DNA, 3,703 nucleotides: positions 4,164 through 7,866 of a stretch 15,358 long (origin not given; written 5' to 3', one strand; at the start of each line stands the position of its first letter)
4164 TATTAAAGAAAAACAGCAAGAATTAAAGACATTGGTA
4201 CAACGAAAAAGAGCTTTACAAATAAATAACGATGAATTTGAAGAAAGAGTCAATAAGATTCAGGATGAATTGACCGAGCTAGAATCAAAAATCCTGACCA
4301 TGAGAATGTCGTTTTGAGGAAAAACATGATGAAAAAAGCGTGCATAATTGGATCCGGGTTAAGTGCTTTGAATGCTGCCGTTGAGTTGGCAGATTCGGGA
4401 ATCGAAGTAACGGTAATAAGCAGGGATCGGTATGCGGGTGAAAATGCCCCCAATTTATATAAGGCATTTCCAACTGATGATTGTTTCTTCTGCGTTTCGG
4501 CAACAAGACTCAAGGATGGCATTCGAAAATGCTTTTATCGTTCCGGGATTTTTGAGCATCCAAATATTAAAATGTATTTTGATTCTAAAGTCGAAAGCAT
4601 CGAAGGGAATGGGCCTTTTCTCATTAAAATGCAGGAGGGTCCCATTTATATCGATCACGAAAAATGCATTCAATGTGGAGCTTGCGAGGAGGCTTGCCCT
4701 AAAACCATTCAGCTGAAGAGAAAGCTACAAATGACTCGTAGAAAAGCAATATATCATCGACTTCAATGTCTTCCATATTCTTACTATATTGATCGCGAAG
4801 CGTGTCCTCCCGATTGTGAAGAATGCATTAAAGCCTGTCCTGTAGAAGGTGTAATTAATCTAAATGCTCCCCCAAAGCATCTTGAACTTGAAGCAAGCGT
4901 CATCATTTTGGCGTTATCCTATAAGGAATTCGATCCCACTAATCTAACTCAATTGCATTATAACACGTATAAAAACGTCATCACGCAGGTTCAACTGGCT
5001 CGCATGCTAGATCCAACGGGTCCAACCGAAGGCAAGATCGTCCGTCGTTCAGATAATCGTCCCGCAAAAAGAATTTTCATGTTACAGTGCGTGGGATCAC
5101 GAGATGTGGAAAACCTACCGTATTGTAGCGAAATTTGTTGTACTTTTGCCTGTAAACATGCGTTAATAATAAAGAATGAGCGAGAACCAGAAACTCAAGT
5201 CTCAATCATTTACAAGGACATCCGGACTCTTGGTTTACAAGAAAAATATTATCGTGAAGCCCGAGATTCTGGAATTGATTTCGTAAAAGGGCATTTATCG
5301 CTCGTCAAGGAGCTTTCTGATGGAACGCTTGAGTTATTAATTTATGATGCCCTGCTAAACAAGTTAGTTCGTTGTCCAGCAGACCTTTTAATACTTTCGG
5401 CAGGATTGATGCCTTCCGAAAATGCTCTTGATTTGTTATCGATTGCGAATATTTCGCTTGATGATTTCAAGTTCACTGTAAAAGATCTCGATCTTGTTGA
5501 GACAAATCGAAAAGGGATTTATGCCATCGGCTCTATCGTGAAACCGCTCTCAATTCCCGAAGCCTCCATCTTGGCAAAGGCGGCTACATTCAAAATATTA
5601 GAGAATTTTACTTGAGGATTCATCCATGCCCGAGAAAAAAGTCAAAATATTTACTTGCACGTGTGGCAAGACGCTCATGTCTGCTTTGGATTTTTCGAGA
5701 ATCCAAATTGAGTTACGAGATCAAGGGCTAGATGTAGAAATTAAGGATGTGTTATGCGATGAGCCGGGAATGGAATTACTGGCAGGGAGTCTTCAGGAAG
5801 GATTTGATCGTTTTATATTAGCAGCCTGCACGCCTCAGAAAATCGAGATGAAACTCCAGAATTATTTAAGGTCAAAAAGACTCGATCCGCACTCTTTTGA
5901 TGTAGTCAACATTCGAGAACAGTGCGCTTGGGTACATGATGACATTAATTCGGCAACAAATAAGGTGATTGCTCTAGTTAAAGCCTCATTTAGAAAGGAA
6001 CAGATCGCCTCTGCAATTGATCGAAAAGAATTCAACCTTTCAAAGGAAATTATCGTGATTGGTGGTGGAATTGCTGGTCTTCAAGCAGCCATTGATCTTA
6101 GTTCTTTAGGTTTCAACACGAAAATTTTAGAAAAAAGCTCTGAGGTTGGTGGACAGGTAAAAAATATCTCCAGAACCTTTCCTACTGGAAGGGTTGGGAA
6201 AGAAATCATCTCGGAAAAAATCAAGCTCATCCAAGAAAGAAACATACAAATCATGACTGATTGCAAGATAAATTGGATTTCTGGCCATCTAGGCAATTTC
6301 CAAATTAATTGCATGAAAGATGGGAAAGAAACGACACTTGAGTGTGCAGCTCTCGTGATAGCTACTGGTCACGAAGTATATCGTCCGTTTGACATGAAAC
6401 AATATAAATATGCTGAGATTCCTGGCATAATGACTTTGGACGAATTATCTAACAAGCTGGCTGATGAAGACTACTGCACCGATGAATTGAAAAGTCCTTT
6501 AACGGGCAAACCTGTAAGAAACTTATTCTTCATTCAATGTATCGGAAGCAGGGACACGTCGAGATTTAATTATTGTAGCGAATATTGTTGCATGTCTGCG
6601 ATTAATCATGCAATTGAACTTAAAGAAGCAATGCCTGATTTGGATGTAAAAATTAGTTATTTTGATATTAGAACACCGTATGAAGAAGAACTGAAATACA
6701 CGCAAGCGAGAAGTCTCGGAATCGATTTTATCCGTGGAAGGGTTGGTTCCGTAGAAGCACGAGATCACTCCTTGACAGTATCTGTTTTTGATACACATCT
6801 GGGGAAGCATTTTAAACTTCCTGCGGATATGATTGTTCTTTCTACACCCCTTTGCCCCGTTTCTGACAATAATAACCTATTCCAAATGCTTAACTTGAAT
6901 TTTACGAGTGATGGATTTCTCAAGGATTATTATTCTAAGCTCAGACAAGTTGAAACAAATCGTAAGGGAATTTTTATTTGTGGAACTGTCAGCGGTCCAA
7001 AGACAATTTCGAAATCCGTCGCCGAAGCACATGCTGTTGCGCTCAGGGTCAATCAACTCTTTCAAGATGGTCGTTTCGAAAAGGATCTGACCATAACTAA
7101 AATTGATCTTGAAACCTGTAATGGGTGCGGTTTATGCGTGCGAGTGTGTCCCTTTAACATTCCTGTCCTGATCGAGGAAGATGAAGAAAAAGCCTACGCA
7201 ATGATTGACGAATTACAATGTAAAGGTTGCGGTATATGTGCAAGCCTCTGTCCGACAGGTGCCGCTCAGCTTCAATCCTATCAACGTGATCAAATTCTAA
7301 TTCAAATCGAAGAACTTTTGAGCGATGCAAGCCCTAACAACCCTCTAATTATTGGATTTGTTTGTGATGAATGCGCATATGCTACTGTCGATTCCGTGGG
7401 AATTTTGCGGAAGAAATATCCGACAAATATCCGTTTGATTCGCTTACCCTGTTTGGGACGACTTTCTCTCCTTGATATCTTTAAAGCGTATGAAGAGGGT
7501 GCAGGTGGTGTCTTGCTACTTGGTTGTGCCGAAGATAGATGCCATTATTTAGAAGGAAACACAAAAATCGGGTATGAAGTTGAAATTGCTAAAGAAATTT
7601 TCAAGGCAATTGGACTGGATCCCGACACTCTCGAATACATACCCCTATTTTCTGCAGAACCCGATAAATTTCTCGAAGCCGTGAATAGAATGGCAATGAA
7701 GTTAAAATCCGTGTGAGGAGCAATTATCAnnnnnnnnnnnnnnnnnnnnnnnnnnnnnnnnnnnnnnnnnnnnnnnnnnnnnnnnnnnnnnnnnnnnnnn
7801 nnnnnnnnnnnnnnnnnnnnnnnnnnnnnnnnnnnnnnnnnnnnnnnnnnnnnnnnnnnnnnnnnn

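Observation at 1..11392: Expanded Hdr supercluster: >=5 HdrA-derived modules and 3 MvhD domains for one HdrBC, plus two unknown proteins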

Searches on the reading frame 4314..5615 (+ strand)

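Call 3: search_protein_families(library=pfam, proteins=[window:4314-5615:+], max_evalue=0.01)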
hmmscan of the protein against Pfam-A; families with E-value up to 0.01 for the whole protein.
window:4314-5615:+ (433 aa): 18 families
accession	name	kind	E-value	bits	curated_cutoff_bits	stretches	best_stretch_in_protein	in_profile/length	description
PF07992.20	Pyr_redox_2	-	1.4e-09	38.2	26.1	2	8-90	2-72/291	Pyridine nucleotide-disulphide oxidoreductase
PF00037.32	Fer4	-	1.4e-07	31.4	21.1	1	111-129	1-19/24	4Fe-4S binding domain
PF13237.11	Fer4_10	-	4.3e-07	30.2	25.5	1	111-138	2-31/53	4Fe-4S dicluster domain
PF13187.11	Fer4_9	-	9.8e-07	29.1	27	1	117-177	1-49/52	4Fe-4S dicluster domain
PF12838.12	Fer4_7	-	1.2e-06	29.3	27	2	117-177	1-50/52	4Fe-4S dicluster domain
PF12837.12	Fer4_6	-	1.4e-06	28.4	25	2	111-129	2-20/24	4Fe-4S binding domain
PF12797.12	Fer4_2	-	2.1e-06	27.7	24.5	1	110-129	2-21/22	4Fe-4S binding domain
PF13738.12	Pyr_redox_3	-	3.7e-05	23.6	30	1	6-109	164-252/305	Pyridine nucleotide-disulphide oxidoreductase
PF00070.33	Pyr_redox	-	4.1e-05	24.5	22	1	9-38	2-31/82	Pyridine nucleotide-disulphide oxidoreductase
PF13450.12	NAD_binding_8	-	0.00026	21.6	21.9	1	11-44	1-34/68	NAD(P)-binding Rossmann-like domain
PF01266.30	DAO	-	0.00089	19.3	27.9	1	9-42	2-35/353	FAD dependent oxidoreductase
PF12800.12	Fer4_4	-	0.0019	18.8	24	1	116-130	2-16/17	4Fe-4S binding domain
PF13459.11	Fer4_15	-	0.0021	19.1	22.4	1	111-135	1-25/66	4Fe-4S single cluster domain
PF13370.11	Fer4_13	-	0.0028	18.8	24.5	1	113-131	1-19/58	4Fe-4S single cluster domain of Ferredoxin I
PF00890.30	FAD_binding_2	-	0.0033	17.1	20.4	1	11-40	4-33/414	FAD binding domain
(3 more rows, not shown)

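Call 5: search_protein_families(library=ncbifam, proteins=[window:4314-5615:+], max_evalue=0.001)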
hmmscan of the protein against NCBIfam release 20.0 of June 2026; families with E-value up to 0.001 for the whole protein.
window:4314-5615:+ (433 aa): 31 families (the best 25 are shown)
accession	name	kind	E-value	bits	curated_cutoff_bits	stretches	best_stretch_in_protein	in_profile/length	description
NF040770.1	hetero_SS_HdrA2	exception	3.1e-92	310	1100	1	4-426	137-554/777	CoB-CoM heterodisulfide reductase HdrA2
NF041778.1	hetero_SS_HdrA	equivalog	4.3e-79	266.2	1400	1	4-417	140-555/771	ferredoxin:CoB-CoM heterodisulfide reductase subunit HdrA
NF041891.1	hdrA_Methbact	equivalog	3.2e-78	263.7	1300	1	5-431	132-555/762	ferredoxin:CoB-CoM heterodisulfide reductase subunit HdrA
TIGR04018.1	Bthiol_YpdA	hypoth_equivalog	5.3e-07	28.8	339.9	0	6-40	152-186/316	YpdA family putative bacillithiol disulfide reductase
NF058577.1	FdxA_fam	equivalog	3.6e-06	27.1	65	1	104-130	24-50/52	4Fe-4S ferredoxin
TIGR02512.1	FeFe_hydrog_A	subfamily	4.1e-06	25.9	405.95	1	111-184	2-71/375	[FeFe] hydrogenase, group A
NF045663.1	diclust_near_Sec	equivalog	4.1e-06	25.2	530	1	5-48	105-148/759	pyridine nucleotide-disulfide oxidoreductase/dicluster-binding protein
NF045874.1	Vhu_polyferre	exception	4.3e-06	25.7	600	1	104-195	145-227/381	F420-non-reducing hydrogenase associated-polyferredoxin VhuB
NF040763.1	FeFe_hydrog_A6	exception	1.1e-05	24.1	765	1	105-181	134-206/571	NADH-dependent [FeFe] hydrogenase, group A6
NF005504.0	PRK07118.1-3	equivalog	1.3e-05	24.8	437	1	112-143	167-199/293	Fe-S cluster domain-containing protein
NF006183.0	PRK08318.1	equivalog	4.1e-05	22.5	335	1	113-188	339-402/422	NAD-dependent dihydropyrimidine dehydrogenase subunit PreA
NF042909.1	FMH_DH_FwdF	exception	5.3e-05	22.5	375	1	108-180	130-195/336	tungsten-dependent formylmethanofuran dehydrogenase subunit FwdF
NF004536.0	PRK05888.1-1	equivalog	6e-05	22.4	212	1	113-144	94-126/180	NADH-quinone oxidoreductase subunit NuoI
TIGR04105.1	FeFe_hydrog_B1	subfamily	6.5e-05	21.8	450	1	104-179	130-204/462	monomeric [FeFe] hydrogenase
NF005503.0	PRK07118.1-2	equivalog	6.6e-05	22.3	252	1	103-180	154-229/292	RnfABCDGE type electron transport complex subunit B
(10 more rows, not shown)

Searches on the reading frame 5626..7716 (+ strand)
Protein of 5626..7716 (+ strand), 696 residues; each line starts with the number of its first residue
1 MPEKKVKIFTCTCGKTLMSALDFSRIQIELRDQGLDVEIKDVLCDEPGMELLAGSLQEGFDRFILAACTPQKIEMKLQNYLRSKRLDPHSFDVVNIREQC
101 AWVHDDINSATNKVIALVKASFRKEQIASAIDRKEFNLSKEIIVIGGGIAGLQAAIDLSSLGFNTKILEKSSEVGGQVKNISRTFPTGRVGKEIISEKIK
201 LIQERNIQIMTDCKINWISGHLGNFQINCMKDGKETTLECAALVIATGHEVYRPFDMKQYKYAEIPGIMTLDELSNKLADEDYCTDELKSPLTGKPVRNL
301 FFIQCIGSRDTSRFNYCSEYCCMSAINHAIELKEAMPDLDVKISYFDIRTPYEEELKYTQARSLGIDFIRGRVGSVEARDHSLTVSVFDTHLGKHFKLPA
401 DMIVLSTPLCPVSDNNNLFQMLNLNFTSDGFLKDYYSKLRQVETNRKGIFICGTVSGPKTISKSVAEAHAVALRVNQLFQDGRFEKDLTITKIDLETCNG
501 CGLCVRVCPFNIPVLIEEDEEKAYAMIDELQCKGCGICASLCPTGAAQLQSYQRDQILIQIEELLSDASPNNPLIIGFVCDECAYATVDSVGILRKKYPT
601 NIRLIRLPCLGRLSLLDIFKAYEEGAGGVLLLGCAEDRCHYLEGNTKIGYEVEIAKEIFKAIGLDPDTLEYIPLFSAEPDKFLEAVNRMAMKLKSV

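Call 3: search_protein_families(library=pfam, proteins=[window:5626-7716:+], max_evalue=0.01)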
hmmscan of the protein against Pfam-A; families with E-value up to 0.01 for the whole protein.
window:5626-7716:+ (696 aa): 27 families (the best 25 are shown)
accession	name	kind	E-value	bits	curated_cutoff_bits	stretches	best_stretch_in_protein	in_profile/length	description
PF02662.21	FlpD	-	3.8e-34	117.8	22.3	1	575-695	1-121/123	Methyl-viologen-reducing hydrogenase, delta subunit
PF07992.20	Pyr_redox_2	-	4.6e-15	56.2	26.1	1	141-260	2-119/291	Pyridine nucleotide-disulphide oxidoreductase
PF00037.32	Fer4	-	9e-14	51.1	21.1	2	492-512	2-22/24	4Fe-4S binding domain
PF12797.12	Fer4_2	-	2.1e-10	40.3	24.5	2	492-510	4-22/22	4Fe-4S binding domain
PF12838.12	Fer4_7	-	4e-10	40.4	27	1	497-546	1-52/52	4Fe-4S dicluster domain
PF03486.20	HI0933_like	-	4e-09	36.7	50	2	141-178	2-39/244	HI0933-like protein Rossmann domain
PF13237.11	Fer4_10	-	3.7e-08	33.6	25.5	1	492-543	3-53/53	4Fe-4S dicluster domain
PF14697.11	Fer4_21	-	6.8e-08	33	35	1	492-545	2-55/59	4Fe-4S dicluster domain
PF13484.11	Fer4_16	-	2.6e-07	31.7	30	1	531-584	1-60/66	4Fe-4S double cluster binding domain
PF13187.11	Fer4_9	-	3.4e-07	30.6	27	1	498-546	2-51/52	4Fe-4S dicluster domain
PF12837.12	Fer4_6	-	7.9e-07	29.2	25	2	492-512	3-23/24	4Fe-4S binding domain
PF13450.12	NAD_binding_8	-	9.1e-07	29.5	21.9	1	144-183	1-40/68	NAD(P)-binding Rossmann-like domain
PF13738.12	Pyr_redox_3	-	2.2e-06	27.6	30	1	143-177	1-35/305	Pyridine nucleotide-disulphide oxidoreductase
PF13183.11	Fer4_8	-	2.6e-06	28.3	27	1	491-512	47-68/68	4Fe-4S dicluster domain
PF01266.30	DAO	-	3e-06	27.4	27.9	1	142-177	2-38/353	FAD dependent oxidoreductase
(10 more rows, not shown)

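Call 5: search_protein_families(library=ncbifam, proteins=[window:5626-7716:+], max_evalue=0.001)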
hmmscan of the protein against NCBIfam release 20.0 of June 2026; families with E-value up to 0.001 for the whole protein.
window:5626-7716:+ (696 aa): 122 families (the best 25 are shown)
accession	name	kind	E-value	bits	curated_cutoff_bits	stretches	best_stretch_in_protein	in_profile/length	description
NF040770.1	hetero_SS_HdrA2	exception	2.7e-160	535.1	1100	2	234-695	312-770/777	CoB-CoM heterodisulfide reductase HdrA2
NF041778.1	hetero_SS_HdrA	equivalog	4.7e-121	405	1400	2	235-633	323-714/771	ferredoxin:CoB-CoM heterodisulfide reductase subunit HdrA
NF041891.1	hdrA_Methbact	equivalog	7.1e-121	404.8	1300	2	231-685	306-754/762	ferredoxin:CoB-CoM heterodisulfide reductase subunit HdrA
NF045873.1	F420_non_VhuD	exception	6.5e-27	94.2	215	1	573-694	2-123/132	F420-non-reducing hydrogenase iron-sulfur subunit VhuD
NF009410.0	PRK12771.1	subfamily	2.6e-19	69.2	516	1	136-215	135-211/566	NAD(P)-binding protein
NF010590.0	PRK13984.1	equivalog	1.7e-13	49.6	946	1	123-215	272-361/611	putative oxidoreductase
TIGR03315.1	Se_ygfK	equivalog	4.2e-13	47.7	835.3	1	113-215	513-610/1012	putative selenate reductase subunit YgfK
NF009409.0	PRK12770.1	subfamily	5.4e-11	42.1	343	1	138-249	17-129/360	putative glutamate synthase subunit beta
NF007204.0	PRK09625.1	equivalog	6.9e-11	42.3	125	2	486-521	79-114/133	pyruvate flavodoxin oxidoreductase subunit delta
NF040864.1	HgcB_ferredoxin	equivalog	3.6e-10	39.5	99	1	484-551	2-65/93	mercury methylation ferredoxin HgcB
NF041087.1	bile_acid_BaiCD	equivalog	7.3e-10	37.6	825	1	135-214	376-454/642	bile acid Fe-S flavoenzyme BaiCD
NF045663.1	diclust_near_Sec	equivalog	1.2e-09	36.9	530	1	134-216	101-179/759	pyridine nucleotide-disulfide oxidoreductase/dicluster-binding protein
TIGR02179.1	PorD_KorD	subfamily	1.7e-09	37.7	60.05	2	516-549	42-74/78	2-oxoacid:acceptor oxidoreductase, delta subunit, pyruvate/2-ketoisovalerate family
TIGR01971.1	NuoI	subfamily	2.3e-09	36.9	113.05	1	483-550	28-101/121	NADH-quinone oxidoreductase, chain I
TIGR00275.1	TIGR00275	subfamily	3.9e-09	35.8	183.8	0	179-255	93-165/401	aminoacetone oxidase family FAD-binding enzyme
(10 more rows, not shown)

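Call 32: search_solved_structures(query=window:5626-7716:+, max_evalue=1e-20, show_alignments=1)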
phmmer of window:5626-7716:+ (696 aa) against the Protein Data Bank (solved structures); distinct sequences matched with E-value up to 1e-20: 8.
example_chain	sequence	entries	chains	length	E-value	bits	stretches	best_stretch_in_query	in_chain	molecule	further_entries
8rvu_a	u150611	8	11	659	2.6e-94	320.2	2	232-568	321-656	H(2):CoB-CoM heterodisulfide,ferredoxin reductase subunit A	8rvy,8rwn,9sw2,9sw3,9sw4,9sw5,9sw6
9sfi_A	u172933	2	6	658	2.7e-94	320.1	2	234-568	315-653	CoB--CoM heterodisulfide reductase iron-sulfur subunit A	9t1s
8rvv_A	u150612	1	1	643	6.2e-93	315.6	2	232-565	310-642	H(2):CoB-CoM heterodisulfide,ferredoxin reductase subunit A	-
5odc_A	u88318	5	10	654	6.6e-92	312.2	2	238-567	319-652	Heterodisulfide reductase, subunit A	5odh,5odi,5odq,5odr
7bkb_A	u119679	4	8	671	1.8e-79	271.2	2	236-564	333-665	CoB--CoM heterodisulfide reductase iron-sulfur subunit A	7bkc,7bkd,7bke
6tjr_A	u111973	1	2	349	1.3e-37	132.8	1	140-475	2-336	Fumarate reductase/succinate dehydrogenase flavoprotein domain protein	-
9sw2_D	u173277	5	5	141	1.4e-22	83.2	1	574-694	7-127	F420-non-reducing hydrogenase iron-sulfur subunit D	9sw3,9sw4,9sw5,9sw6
7bkb_F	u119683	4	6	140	5.4e-21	77.9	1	572-670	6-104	F420-non-reducing hydrogenase subunit D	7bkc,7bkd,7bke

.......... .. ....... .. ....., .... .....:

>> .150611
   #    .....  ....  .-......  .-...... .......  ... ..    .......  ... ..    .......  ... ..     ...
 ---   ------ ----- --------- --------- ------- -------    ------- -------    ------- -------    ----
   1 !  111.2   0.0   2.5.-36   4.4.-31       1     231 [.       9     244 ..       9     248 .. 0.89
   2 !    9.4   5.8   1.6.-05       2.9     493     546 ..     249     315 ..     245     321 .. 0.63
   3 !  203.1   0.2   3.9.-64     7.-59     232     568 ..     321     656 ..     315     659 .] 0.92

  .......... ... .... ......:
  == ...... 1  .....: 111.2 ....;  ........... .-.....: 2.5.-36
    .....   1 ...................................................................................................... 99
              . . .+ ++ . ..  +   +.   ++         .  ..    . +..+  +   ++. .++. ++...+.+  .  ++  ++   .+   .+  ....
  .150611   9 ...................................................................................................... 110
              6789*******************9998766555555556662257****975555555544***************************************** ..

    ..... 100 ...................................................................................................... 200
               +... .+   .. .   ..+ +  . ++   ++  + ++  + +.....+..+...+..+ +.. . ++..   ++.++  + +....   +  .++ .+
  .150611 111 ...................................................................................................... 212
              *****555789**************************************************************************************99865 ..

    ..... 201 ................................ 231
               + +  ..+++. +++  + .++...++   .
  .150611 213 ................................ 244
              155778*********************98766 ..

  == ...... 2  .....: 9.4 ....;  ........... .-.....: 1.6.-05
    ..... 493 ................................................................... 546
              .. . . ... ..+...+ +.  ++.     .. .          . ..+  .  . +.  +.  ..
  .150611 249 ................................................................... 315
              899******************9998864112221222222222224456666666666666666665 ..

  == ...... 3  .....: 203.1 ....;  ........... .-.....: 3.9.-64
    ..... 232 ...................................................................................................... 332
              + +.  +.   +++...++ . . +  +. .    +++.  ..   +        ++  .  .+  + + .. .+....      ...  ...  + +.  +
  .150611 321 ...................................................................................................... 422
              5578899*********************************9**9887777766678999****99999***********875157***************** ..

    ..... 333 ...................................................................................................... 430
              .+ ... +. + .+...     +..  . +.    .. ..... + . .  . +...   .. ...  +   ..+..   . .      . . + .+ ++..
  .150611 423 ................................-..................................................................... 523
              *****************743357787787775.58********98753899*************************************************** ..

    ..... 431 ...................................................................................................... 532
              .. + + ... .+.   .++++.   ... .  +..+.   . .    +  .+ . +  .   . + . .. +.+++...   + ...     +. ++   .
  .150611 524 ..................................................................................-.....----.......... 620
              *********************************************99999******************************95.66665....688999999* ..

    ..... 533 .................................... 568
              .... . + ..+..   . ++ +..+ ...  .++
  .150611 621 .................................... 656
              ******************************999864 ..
